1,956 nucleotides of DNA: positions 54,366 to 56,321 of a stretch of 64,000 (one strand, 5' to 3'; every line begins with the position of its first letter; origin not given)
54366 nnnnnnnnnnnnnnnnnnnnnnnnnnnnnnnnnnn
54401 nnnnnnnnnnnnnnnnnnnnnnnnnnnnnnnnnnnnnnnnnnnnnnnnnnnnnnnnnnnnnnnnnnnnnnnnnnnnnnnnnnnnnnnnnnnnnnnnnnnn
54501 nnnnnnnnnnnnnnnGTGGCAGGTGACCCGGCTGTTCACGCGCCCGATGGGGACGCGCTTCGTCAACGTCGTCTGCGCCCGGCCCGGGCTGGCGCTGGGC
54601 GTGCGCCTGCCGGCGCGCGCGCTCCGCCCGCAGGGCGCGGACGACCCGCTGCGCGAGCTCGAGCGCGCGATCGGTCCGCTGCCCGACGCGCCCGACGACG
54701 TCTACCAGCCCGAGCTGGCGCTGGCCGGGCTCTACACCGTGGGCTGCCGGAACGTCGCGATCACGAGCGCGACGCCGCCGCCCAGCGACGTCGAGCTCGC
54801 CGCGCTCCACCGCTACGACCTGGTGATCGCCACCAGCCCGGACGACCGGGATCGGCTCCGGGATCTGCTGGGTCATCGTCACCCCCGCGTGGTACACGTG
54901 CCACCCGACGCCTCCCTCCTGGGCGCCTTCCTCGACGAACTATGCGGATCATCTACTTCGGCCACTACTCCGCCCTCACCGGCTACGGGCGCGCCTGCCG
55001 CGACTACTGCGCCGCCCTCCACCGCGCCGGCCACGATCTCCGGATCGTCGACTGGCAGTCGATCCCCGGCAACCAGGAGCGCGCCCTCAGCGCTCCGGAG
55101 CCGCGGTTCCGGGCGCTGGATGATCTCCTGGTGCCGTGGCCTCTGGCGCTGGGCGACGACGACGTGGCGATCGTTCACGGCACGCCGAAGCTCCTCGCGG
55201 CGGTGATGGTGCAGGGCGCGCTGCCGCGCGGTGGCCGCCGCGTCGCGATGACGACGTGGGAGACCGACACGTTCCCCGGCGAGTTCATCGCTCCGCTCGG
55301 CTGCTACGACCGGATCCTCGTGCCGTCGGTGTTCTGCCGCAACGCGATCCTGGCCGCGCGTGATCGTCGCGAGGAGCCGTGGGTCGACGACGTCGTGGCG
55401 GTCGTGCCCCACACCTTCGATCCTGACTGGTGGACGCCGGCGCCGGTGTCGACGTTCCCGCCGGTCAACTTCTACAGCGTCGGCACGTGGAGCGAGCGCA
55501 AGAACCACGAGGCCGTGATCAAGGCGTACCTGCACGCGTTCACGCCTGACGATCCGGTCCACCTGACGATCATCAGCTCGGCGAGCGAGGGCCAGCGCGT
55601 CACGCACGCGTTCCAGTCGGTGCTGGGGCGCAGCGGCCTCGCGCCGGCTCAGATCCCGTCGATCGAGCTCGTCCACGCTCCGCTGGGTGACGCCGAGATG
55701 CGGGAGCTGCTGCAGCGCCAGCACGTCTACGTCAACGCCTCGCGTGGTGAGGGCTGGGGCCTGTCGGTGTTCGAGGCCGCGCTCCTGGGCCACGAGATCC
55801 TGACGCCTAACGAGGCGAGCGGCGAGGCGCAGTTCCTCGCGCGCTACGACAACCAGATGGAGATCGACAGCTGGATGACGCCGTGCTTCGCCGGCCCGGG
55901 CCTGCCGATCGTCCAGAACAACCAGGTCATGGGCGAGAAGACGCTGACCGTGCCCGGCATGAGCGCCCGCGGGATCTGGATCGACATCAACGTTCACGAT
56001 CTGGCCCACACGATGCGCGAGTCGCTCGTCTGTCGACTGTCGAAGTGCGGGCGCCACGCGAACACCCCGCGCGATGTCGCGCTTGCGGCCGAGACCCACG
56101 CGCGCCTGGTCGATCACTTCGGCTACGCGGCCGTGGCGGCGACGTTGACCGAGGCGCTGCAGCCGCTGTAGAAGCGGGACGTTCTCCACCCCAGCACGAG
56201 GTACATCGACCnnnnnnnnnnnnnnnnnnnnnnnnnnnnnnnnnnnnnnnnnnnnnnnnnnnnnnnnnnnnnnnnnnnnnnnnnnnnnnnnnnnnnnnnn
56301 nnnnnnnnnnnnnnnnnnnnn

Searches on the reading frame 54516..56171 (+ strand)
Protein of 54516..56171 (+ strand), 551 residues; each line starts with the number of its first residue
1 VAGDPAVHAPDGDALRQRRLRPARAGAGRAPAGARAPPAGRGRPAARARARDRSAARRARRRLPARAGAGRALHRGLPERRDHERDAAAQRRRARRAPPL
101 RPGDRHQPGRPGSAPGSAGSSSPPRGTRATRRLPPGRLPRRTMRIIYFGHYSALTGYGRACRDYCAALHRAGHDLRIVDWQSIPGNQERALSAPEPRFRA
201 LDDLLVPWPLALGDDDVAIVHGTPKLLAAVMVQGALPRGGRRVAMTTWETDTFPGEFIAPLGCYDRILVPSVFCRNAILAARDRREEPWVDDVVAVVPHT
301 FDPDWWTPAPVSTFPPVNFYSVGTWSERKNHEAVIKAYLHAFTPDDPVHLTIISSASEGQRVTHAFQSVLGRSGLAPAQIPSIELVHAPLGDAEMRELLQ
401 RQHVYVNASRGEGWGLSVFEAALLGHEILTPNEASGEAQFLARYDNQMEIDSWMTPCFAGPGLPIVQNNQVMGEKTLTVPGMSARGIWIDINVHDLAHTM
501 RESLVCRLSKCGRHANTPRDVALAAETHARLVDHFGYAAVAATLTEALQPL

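Call 44: search_protein_families(library=pfam, proteins=[window:54516-56171:+], max_evalue=0.01)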
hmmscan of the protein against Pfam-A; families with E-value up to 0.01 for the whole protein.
window:54516-56171:+ (551 aa): 3 families
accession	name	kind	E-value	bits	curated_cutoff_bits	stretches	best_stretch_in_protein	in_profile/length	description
PF20706.3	GT4-conflict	-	0.00021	20.8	26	1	316-444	197-323/385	Family 4 Glycosyltransferase in conflict systems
PF13692.12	Glyco_trans_1_4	-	0.00023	21.9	27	1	320-429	5-104/142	Glycosyl transferases group 1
PF00534.26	Glycos_transf_1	-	0.00052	20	26.4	0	392-446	83-136/172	Glycosyl transferases group 1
